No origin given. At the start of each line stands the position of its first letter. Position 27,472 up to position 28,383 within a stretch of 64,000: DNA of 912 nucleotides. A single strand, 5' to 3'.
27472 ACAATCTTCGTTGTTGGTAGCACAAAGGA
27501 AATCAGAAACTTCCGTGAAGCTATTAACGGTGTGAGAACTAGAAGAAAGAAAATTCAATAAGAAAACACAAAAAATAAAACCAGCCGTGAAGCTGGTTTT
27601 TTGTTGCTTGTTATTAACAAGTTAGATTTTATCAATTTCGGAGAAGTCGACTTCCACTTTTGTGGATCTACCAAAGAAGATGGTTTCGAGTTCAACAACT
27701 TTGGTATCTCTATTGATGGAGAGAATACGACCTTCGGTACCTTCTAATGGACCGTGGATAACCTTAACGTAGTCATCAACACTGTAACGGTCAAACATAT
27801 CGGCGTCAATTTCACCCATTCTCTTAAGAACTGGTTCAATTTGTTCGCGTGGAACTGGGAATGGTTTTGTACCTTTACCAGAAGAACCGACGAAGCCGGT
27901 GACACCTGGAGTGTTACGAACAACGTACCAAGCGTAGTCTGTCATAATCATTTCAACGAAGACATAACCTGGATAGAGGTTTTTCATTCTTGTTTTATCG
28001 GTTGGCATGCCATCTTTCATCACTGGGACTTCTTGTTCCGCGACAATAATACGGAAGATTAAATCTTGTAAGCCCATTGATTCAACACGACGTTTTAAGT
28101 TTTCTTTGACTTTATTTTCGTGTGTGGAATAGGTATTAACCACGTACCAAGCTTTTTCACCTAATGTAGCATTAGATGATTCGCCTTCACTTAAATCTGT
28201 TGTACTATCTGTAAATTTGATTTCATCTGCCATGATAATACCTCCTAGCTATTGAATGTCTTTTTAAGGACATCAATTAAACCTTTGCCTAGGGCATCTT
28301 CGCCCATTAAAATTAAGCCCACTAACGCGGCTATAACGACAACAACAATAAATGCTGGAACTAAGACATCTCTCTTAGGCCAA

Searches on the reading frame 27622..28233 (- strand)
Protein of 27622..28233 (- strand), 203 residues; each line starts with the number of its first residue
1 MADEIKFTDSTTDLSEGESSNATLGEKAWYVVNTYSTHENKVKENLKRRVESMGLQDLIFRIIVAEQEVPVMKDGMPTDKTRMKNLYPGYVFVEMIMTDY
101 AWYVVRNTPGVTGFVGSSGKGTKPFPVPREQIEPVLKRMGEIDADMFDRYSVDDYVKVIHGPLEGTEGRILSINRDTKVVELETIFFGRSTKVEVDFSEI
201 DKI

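Call 76: search_protein_families(library=pfam, proteins=[window:27622-28233:-], max_evalue=0.001)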
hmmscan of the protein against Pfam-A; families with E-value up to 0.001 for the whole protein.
window:27622-28233:- (203 aa): 3 families
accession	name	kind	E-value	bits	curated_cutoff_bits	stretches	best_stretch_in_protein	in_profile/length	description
PF02357.24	NusG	-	1.4e-26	93.2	22.2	1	27-134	1-91/93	Transcription termination factor nusG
PF00467.35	KOW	-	2.7e-05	24.2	22.3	1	152-182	1-31/32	KOW motif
PF23291.1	KOW4_SPT5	-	6e-05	23.3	27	1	151-176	10-35/55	Transcription elongation factor SPT5, fourth KOW domain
